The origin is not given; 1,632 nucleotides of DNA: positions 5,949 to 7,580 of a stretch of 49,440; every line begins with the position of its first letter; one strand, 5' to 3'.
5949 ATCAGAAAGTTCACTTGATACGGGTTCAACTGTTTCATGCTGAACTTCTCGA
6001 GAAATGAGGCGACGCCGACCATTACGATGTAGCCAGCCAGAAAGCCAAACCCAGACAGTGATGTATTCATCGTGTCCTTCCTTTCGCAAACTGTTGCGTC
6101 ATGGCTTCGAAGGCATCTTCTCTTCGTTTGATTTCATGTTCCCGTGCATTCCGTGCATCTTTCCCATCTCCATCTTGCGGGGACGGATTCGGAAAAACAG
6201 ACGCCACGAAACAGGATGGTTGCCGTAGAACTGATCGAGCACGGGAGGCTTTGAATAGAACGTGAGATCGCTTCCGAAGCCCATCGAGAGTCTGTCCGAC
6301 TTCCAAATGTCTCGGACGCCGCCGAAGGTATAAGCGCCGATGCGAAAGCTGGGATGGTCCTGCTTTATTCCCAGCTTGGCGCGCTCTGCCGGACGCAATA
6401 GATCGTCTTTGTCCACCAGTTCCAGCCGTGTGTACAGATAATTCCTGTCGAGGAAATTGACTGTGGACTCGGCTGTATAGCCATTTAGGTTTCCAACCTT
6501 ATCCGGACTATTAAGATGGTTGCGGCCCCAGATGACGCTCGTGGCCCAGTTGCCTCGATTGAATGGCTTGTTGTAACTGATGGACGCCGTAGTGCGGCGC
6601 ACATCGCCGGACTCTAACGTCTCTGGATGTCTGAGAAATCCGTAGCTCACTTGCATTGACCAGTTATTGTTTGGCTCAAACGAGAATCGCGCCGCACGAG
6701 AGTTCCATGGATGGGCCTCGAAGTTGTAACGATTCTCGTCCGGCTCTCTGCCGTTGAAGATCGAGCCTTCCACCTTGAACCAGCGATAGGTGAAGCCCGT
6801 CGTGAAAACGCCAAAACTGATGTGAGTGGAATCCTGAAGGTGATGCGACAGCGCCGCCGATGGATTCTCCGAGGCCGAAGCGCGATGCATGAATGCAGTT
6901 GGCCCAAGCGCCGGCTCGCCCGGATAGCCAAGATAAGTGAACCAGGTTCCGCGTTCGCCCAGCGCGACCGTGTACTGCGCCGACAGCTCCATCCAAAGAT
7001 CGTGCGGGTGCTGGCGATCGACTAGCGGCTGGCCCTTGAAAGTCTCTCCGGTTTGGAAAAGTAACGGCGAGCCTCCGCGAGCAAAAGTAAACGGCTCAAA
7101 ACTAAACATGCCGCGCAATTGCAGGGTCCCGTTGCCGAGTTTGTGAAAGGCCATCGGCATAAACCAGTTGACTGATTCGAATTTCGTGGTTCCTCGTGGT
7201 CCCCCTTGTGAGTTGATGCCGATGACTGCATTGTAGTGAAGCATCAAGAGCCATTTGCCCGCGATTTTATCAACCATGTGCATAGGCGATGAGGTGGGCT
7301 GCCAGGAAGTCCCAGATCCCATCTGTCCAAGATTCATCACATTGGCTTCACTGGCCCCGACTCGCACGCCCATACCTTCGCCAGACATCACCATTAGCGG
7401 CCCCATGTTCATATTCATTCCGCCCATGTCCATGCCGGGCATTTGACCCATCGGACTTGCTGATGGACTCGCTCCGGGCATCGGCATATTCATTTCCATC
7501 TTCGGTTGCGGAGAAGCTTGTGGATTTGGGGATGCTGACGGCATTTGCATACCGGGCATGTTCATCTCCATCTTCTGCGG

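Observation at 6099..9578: Candidate undescribed envelope soft-metal module: Met-rich barrel, Cys/His/Met anchor protein and two exported metallothionein-like peptides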

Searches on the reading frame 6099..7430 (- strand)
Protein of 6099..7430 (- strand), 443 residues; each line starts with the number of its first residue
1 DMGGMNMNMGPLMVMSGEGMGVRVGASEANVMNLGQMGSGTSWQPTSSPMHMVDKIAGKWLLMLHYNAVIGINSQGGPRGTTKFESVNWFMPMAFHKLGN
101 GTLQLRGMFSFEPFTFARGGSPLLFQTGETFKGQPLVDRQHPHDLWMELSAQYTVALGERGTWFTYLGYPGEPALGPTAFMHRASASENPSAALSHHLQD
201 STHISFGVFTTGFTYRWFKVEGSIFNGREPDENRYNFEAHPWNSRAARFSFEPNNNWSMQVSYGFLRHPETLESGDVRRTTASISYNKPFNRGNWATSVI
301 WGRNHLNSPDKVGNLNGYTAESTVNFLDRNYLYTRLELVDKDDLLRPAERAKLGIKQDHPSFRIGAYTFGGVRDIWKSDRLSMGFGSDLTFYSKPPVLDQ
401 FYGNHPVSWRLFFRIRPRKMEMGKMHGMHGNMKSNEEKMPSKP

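Call 6: search_solved_structures(query=window:6099-7430:-, max_evalue=10)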
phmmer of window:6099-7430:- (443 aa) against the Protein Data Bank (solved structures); distinct sequences matched with E-value up to 10: 0.

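Call 8: find_homologous_proteins(query=window:6099-7430:-, max_evalue=0.001)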
Query window:6099-7430:- (443 aa): 8000 proteins with E <= 0.001 among 8000 candidates; the best 120 are listed.
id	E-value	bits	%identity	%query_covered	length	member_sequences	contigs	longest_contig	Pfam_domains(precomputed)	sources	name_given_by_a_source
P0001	0.0e+0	1035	99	100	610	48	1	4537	-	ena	-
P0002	1.7e-269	912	88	97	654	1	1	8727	-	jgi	jgi:hypothetical protein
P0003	3.4e-268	908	86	99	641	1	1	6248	-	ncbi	-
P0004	4.6e-268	908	86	100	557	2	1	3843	-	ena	-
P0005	3.9e-265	898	85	99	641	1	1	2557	-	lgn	-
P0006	9.6e-265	897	84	98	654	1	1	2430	-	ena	-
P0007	2.4e-263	892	85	99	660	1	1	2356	-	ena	-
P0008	7.2e-262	887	84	100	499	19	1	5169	-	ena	-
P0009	2.0e-261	886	84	100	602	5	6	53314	-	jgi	-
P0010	3.7e-260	882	83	100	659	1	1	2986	-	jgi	jgi:hypothetical protein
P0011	4.6e-259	878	83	100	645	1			-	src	-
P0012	3.9e-258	875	83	99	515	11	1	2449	-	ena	-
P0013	1.0e-257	874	83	100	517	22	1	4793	-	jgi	-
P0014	1.5e-257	873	83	98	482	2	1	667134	-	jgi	jgi:hypothetical protein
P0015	4.4e-257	872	83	99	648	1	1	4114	-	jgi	jgi:hypothetical protein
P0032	3.1e-243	826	79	100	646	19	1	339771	-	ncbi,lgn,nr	ncbi:MAG: hypothetical protein QOG23_1530 [Blastocatellia bacterium]|nr:hypothetical protein [Blasto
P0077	1.5e-235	800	76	99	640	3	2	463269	-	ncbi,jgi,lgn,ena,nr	ncbi:MAG TPA: hypothetical protein VEM96_15535 [Pyrinomonadaceae bacterium]|nr:hypothetical protein 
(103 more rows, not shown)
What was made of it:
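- Core conservation is unusually high for a porin: 73-88% identity within Blastocatellia (call 8).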

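Call 11: find_encoding_contigs(protein=P0032, flank=8000, max_places=3)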
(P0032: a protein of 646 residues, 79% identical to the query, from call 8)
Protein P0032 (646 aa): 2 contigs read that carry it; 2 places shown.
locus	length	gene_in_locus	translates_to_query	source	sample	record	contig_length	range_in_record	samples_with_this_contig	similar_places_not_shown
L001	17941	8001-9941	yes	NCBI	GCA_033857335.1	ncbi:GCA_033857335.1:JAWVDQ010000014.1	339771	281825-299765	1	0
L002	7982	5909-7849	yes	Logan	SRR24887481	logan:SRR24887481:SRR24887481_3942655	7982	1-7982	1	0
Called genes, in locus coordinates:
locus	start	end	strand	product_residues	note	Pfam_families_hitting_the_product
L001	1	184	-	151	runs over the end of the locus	PF00075:RNase_H (weak), PF13456:RVT_3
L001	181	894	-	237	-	-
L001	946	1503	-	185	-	-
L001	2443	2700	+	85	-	-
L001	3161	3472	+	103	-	PF09907:HigB_toxin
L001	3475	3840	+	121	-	-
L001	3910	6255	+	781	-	PF22548:AEP-TOTE, PF00270:DEAD, PF04851:ResIII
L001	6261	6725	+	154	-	PF13020:NOV_C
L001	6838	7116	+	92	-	PF13884:Peptidase_S74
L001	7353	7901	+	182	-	-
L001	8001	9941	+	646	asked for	-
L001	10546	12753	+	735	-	PF19335:HMBD, PF00122:E1-E2_ATPase, PF00702:Hydrolase, PF08282:Hydrolase_3 (faint), PF12710:HAD (weak)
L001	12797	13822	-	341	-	PF00586:AIRS, PF02769:AIRS_C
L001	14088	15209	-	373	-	PF01924:HypD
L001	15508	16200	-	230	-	PF13580:SIS_2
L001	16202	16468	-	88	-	PF01455:HupF_HypC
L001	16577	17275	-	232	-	PF03308:MeaB (weak), PF02492:cobW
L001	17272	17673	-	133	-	PF01155:HypA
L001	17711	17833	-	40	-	-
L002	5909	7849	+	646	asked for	-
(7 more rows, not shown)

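Call 12: find_encoding_contigs(protein=P0077, flank=8000, max_places=3)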
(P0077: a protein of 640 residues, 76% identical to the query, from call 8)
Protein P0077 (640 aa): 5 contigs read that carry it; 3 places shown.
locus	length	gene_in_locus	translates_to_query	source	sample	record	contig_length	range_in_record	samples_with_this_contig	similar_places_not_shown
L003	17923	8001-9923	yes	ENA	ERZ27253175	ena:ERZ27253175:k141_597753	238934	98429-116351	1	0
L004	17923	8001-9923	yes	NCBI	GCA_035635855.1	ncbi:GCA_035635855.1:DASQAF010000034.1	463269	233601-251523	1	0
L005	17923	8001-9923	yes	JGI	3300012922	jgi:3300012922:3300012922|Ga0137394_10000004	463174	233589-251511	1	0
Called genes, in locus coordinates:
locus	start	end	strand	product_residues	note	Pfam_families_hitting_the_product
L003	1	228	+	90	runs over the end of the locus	-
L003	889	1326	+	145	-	PF13115:YtkA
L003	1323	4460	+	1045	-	PF00873:ACR_tran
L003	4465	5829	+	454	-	PF02321:OEP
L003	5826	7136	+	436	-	PF25973:BSH_CzcB, PF25954:Beta-barrel_RND_2, PF25975:CzcB_C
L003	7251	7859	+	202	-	-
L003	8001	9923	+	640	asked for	-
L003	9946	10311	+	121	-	-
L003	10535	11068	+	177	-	PF13474:SnoaL_3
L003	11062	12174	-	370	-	PF12773:DZR, PF13240:Zn_Ribbon_1 (faint)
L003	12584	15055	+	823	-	PF04945:YHS, PF19335:HMBD, PF00122:E1-E2_ATPase, PF00702:Hydrolase, PF08282:Hydrolase_3 (faint)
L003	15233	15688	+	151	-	PF01797:Y1_Tnp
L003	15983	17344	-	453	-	PF14841:FliG_M (faint), PF03448:MgtE_N, PF00571:CBS, PF01769:MgtE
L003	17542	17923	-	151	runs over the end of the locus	-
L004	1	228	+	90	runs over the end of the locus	-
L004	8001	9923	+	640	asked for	-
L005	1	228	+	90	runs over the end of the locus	-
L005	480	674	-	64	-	-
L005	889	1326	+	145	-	PF13115:YtkA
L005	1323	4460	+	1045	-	PF00873:ACR_tran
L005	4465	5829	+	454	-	PF02321:OEP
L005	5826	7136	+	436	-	PF25973:BSH_CzcB, PF25954:Beta-barrel_RND_2, PF25975:CzcB_C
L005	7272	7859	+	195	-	-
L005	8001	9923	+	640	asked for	-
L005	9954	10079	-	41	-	-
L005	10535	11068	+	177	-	PF13474:SnoaL_3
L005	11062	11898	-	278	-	-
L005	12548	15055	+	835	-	PF04945:YHS, PF19335:HMBD, PF00122:E1-E2_ATPase, PF00702:Hydrolase, PF08282:Hydrolase_3 (faint)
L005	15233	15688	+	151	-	PF01797:Y1_Tnp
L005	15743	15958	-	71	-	-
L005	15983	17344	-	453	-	PF14841:FliG_M (faint), PF03448:MgtE_N, PF00571:CBS, PF01769:MgtE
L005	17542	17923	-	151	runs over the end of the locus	-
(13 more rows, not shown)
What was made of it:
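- The RND adaptor genes hit CzcB-named Pfam models (call 12).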

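Call 22: find_related_loci(query=A1, collection=genome_contigs, flank=10000)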
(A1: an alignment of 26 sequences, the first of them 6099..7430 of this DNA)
Query A1 (443 aa) in genome_contigs; peptide patterns used: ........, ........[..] (x = any residue, [..] = any of these).
439 stretches matched a pattern; 431 encode a relative of the query (tblastn E <= 1e-3); the best 80 are kept; 80 distinct loci.
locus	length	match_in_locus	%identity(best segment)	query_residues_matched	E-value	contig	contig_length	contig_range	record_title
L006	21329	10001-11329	79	1-443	0e+0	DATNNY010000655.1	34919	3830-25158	MAG TPA_asm: Pyrinomonadaceae bacterium isolate SMAG_U11517 k141_1278038, whole genome shotgun sequence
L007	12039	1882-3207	79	1-443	0e+0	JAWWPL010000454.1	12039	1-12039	MAG: Blastocatellia bacterium isolate BP_37 scaffold_5597320, whole genome shotgun sequence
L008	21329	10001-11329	77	1-442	0e+0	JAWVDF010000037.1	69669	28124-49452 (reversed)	MAG: Blastocatellia bacterium isolate BP_40 scaffold_7198158, whole genome shotgun sequence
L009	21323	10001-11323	77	4-443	0e+0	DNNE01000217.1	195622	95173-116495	MAG TPA_asm: Blastocatellia bacterium isolate UBA11740 contig_163, whole genome shotgun sequence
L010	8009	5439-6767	75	2-443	0e+0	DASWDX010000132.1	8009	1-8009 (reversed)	MAG TPA_asm: Pyrinomonadaceae bacterium isolate SMAG_U2747 k141_702802, whole genome shotgun sequence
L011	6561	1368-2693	76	1-443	0e+0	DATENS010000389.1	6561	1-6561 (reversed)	MAG TPA_asm: Pyrinomonadaceae bacterium isolate SMAG_U8975 k141_310867, whole genome shotgun sequence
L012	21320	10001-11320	76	1-440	0e+0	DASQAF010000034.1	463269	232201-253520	MAG TPA_asm: Pyrinomonadaceae bacterium isolate SMAG_U11638 k141_629823, whole genome shotgun sequence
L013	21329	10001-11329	77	1-443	0e+0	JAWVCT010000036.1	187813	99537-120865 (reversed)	MAG: Blastocatellia bacterium isolate BP_39 scaffold_31632, whole genome shotgun sequence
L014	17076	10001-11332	76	1-443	0e+0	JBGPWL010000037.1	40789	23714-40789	MAG: Pyrinomonadaceae bacterium isolate OBJ1_062018_090_65 k141_1878037_length_40789_cov_22.9450, whole genome shotgun s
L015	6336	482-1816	75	1-443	0e+0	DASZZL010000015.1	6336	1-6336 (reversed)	MAG TPA_asm: Pyrinomonadaceae bacterium isolate SMAG_U6235 k141_245499, whole genome shotgun sequence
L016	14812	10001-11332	74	1-443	0e+0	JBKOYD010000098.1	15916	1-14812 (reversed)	MAG: Acidobacteriota bacterium isolate GB_HAYS_MAG_00070 GB_HAYS_000000489495, whole genome shotgun sequence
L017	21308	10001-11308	76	1-443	0e+0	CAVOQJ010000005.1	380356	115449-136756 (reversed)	MAG: Blastocatellia bacterium isolate MFD09848.bin.2.92 genome assembly, contig: contig_14922, whole genome shotgun sequ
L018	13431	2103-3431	74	1-443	0e+0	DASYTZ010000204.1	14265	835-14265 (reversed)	MAG TPA_asm: Pyrinomonadaceae bacterium isolate SMAG_U4582 k141_2693812, whole genome shotgun sequence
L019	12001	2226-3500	77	6-430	0e+0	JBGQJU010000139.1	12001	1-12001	MAG: Pyrinomonadaceae bacterium isolate OBJ2_061818_070_16 k141_1086294_length_12001_cov_10.9815, whole genome shotgun s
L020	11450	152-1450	76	8-442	0e+0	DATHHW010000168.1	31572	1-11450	MAG TPA_asm: Pyrinomonadaceae bacterium isolate SMAG_U12510 k141_81648, whole genome shotgun sequence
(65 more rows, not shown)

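Call 23: search_protein_representatives(protein=window:6099-7430:-)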
Query: 443 residues. Proteins with E-value up to 0.001 (for the whole library): 3211; up to 1e-10: 2058; up to 1e-30: 727. The best 150 are listed.
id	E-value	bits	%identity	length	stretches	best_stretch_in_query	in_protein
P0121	2.0e-196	669.8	69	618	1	3-422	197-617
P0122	4.9e-132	457.6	73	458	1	10-275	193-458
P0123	2.5e-123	428.8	55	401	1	36-418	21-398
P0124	1.2e-113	397.0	54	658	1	32-420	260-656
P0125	6.4e-113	394.5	71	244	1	209-442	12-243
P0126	5.4e-111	388.2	51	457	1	31-420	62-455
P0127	1.4e-108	380.2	53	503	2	34-354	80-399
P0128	5.3e-108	378.3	52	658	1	11-417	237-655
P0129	1.2e-103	364.0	47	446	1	33-424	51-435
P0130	1.2e-101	357.4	45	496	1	28-424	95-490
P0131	1.1e-99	351.0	46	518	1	18-430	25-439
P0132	1.1e-99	350.9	48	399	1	31-421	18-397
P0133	1.7e-99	350.3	49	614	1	24-430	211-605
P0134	6.9e-97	341.7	46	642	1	5-421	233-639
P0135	4.9e-96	338.9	48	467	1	25-419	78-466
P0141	1.8e-90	320.6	44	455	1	16-418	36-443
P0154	2.7e-85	303.5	44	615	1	36-430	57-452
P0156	4.3e-85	302.8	45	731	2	58-431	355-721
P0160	2.3e-84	300.4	44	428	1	37-428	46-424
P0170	3.2e-82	293.3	41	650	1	13-435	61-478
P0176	2.8e-81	290.2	42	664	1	34-428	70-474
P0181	1.5e-80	287.8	43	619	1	6-420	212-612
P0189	4.2e-78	279.8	42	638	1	33-420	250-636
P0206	1.5e-76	274.6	40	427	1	32-425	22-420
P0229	5.6e-73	262.9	39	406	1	31-421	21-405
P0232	7.6e-73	262.4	42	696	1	34-416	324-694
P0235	1.7e-72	261.3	42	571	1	11-428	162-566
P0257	6.1e-70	252.9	39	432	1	38-419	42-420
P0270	7.4e-69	249.3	42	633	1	30-420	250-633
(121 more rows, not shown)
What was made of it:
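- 6183..7352 (-): Porin-like outer-membrane beta-barrel core (residues 231-620, 16-18 strands). The loop motifs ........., DRQHPHD, GEPALGP, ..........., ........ and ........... are conserved. Family size (calls 8, 23).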

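Call 25: search_protein_families(library=pfam, proteins=[P0123, P0129, P0141, P0160, P0170, P0206, P0229, P0257, P0156, P0232], max_evalue=1)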
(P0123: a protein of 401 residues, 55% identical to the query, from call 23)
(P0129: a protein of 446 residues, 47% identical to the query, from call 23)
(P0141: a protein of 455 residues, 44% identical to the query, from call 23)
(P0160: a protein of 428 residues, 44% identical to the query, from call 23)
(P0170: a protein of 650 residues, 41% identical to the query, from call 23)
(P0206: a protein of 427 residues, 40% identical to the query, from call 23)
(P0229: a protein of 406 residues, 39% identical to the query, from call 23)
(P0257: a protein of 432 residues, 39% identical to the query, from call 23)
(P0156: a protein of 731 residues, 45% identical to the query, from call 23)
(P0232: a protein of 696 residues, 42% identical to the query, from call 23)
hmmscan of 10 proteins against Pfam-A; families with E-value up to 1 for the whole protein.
P0123 (401 aa): 0 families

P0129 (446 aa): 0 families

P0141 (455 aa): 0 families

P0160 (428 aa): 0 families

P0170 (650 aa): 0 families

P0206 (427 aa): 0 families

P0229 (406 aa): 0 families

P0257 (432 aa): 1 family
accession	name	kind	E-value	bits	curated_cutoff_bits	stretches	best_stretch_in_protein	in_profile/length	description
PF11854.14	MtrB_PioB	-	0.07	12.1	23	0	237-279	33-75/635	Putative outer membrane beta-barrel porin, MtrB/PioB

P0156 (731 aa): 1 family
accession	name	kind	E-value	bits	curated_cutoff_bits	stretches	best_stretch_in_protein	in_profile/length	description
PF01150.23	GDA1_CD39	-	0.24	10.5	24.9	1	617-640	134-159/423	GDA1/CD39 (nucleoside phosphatase) family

P0232 (696 aa): 2 families
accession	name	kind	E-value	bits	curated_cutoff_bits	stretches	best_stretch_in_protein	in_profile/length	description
PF13442.11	Cytochrome_CBB3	-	6.2e-13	49.3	27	1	75-151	5-65/68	Cytochrome C oxidase, cbb3-type, subunit III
PF00034.26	Cytochrom_C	-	0.0049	18.6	21.3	1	76-151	4-83/90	Cytochrome c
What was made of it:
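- Cytochrome c (call 25). There is a weak MtrB/PioB similarity in one member (E 0.07, call 25).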

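Call 30: predict_structure(alignment_id=A1)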
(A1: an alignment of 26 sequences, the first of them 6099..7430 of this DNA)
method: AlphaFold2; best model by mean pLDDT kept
length: 443 residues; sequences in the alignment: 26
mean_pLDDT: 52.8   pTM: 0.56
mean pLDDT of the five models: 52.8, 50.3, 49.4, 40.9, 32.6
residues with pLDDT >= 90: 0; 70-90: 87; 50-70: 154; < 50: 202
segments of 3 or more residues with pLDDT < 50: 1-10, 15-19, 35-50, 71-87, 112-145, 170-206, 230-236, 271-274, 309-315, 343-345, 363-373, 382-385, 387-389, 396-403, 409-411, 415-443
pLDDT, mean of each block of 10 residues (from residue 1): 31 49 67 44 30 70 64 38 47 80 74 37 26 33 51 81 72 29 28 27 50 84 65 50 73 79 70 58 71 65 58 52 55 55 53 57 47 53 49 49 50 46 33 27 34
secondary structure, 60 per line:
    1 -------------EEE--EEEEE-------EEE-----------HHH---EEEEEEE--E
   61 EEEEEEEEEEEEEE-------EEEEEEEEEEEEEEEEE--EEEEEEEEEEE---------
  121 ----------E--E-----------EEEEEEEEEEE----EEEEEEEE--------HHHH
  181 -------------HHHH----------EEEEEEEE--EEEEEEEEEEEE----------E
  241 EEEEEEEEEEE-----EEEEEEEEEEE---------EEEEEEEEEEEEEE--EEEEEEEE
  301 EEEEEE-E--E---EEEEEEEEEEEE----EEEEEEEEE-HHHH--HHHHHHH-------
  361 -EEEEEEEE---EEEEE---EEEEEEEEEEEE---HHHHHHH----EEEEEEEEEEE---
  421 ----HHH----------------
elements in order: E14-16 E19-23 E31-33 E51-57 E60-74 E82-98 E101-111 E146-156 E161-168 H177-180 H194-197 E208-215 E218-229 E240-251 E257-267 E277-290 E293-306 E315-326 E331-339 H341-344 H347-353 E362-369 E373-377 E381-392 H396-402 E407-417
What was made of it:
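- Tried and rejected: The run with 26 close homologues gave a poor model (pLDDT 52.8, call 30).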

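Call 42: predict_structure(alignment_id=A2)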
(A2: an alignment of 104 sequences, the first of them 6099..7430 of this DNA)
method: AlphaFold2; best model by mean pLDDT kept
length: 443 residues; sequences in the alignment: 104
mean_pLDDT: 89.8   pTM: 0.88
mean pLDDT of the five models: 89.8, 89.4, 89.4, 89.1, 89.0
residues with pLDDT >= 90: 367; 70-90: 22; 50-70: 14; < 50: 40
segments of 3 or more residues with pLDDT < 50: 1-30, 425-428
pLDDT, mean of each block of 10 residues (from residue 1): 38 38 39 83 96 96 97 98 97 96 97 94 96 96 97 93 96 97 97 96 89 96 96 94 98 97 96 92 98 98 95 96 98 99 97 96 98 98 99 98 98 97 55 51 48
secondary structure, 60 per line:
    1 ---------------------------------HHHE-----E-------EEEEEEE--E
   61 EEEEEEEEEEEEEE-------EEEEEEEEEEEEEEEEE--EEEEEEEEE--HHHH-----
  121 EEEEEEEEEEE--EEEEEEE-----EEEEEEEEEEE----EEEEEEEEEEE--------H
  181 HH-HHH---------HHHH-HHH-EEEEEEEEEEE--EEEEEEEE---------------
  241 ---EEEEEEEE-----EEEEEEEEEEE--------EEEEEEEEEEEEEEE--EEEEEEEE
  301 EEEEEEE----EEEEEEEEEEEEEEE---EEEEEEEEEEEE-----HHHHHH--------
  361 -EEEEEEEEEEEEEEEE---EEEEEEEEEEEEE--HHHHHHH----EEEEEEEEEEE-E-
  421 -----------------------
elements in order: E51-57 E60-74 E82-98 E101-109 H112-115 E121-131 E134-140 E146-156 E161-171 H196-199 E205-215 E218-225 E244-251 E257-267 E276-290 E293-307 E312-326 E330-341 H347-352 E362-377 E381-393 H396-402 E407-417
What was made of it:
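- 7353..7940 (-): Met-rich intrinsically disordered region (residues 35-230): 40 Met, 29 Pro, 21 Lys, with no aromatic residues and no Cys. Low pLDDT at the start of the model (call 42).
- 6183..7352 (-): AF2 pLDDT 89.8 (call 42).
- On CopB/PcoB (PF05275): The AF2 model has about 18-19 DSSP strands over about 370 residues (call 42). That end of the model has low pLDDT (call 42).
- AF2 model pLDDT 89.8, pTM 0.88 (call 42). Short turns alternate with long conserved loops (call 42).
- Tried and rejected: It was replaced by a run with 104 diverse representatives (call 42).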

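Call 44: fold_search(model_id=the predicted structure, library=pdb)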
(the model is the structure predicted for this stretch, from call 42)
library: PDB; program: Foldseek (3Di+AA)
matches with E <= 10: 923; with E <= 0.001: 221
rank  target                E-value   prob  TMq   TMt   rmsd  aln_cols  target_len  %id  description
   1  8jto                  5.3e-10  1.00  0.50  0.62   6.4       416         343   10  Outer membrane porin of Burkholderia pseudomallei (BpsOmp38) in complex with ceftazidime (released 2024-06-26)
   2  1e54_A                5.6e-10  1.00  0.46  0.59   7.3       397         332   11  Anion-selective porin from Comamonas acidovorans (released 2001-07-12)
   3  2fgq                  5.9e-10  1.00  0.46  0.59   7.1       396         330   10  High resolution X-ray structure of Omp32 in complex with malate (released 2006-01-31)
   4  8wv0_A                1.4e-09  1.00  0.48  0.62   6.5       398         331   11  Outer membrane porin of Burkholderia pseudomallei (BpsOmp38) (released 2024-10-30)
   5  6v78_A                2.4e-09  1.00  0.50  0.60   7.5       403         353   10  OmpK37 porin (released 2020-04-01)
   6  8wv0_B                2.7e-09  1.00  0.47  0.60   6.6       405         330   12  Outer membrane porin of Burkholderia pseudomallei (BpsOmp38) (released 2024-10-30)
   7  3fyx                  6.3e-09  1.00  0.51  0.65   6.6       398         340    9  The Structure of OmpF porin with a synthetic dibenzo-18-crown-6 as modulator (released 2009-06-30)
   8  3wi5                  7.3e-09  1.00  0.43  0.57   7.5       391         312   12  Crystal structure of the Loop 7 mutant PorB from Neisseria meningitidis serogroup B (released 2014-01-01)
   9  9j9n_A                9.1e-09  1.00  0.52  0.67   5.4       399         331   10  artificial mononuclear Zn-bound metalloprotein 2 (M2:Zn) (released 2025-07-02)
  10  1opf_A                9.6e-09  1.00  0.51  0.65   6.7       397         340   10  THE STRUCTURE OF OMPF PORIN IN A TETRAGONAL CRYSTAL FORM (released 1995-02-07)
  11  1gfo                  1.2e-08  1.00  0.52  0.65   6.5       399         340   10  OMPF PORIN (MUTANT R132P) (released 1996-12-07)
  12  6ehb_B                1.4e-08  1.00  0.43  0.57   8.4       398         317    9  OmpU, an outer membrane protein, of Vibrio cholerae (released 2018-04-25)
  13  2j1n_A                1.5e-08  1.00  0.49  0.60   7.2       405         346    9  osmoporin OmpC (released 2006-09-06)
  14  9j9o_A                1.5e-08  1.00  0.52  0.65   6.8       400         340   10  artificial dinuclear Zn-bound metalloprotein 1 (D1:2Zn) (released 2025-07-02)
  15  9j9p                  1.5e-08  1.00  0.52  0.66   6.6       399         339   10  artificial mononuclear Zn-bound metalloprotein 3 (M3:Zn) (released 2025-07-02)
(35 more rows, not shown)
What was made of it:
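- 6183..7352 (-): Foldseek matches OmpF/Omp32/OmpK at E about 5e-10 (call 44).
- On CopB/PcoB (PF05275): Top Foldseek hits are 16-18-strand porins (call 44).
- On General porins (Porin_1/Porin_4/OprD families): Foldseek probability 1.00, E 5e-10, TM (target-normalised) 0.57-0.67 to OmpF, Omp32 and OmpK (call 44), on a model with pLDDT 89.8 (call 42).
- Closest known: PcoB/CopB outer-membrane copper protein. Different: Here the core has about 390 residues and 16-18 strands, is porin-like (calls 42, 44), and has a His-rich loop cluster and an extra C-terminal Met/His tail.
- Closest known: General diffusion porins. Same: These are the best structural matches to the predicted core (Foldseek E 5e-10 to 6e-8, TM 0.5-0.67, call 44).
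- Checked: The 'barrel-like' domain is supported by a high-confidence AlphaFold2 model (pLDDT 89.8, pTM 0.88, call 42) whose best PDB matches are 16-stranded porins (call 44).
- Porins are the top PDB matches (call 44). Foldseek top hits are diffusion porins (call 44). The barrel fold is that of general porins (call 44).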
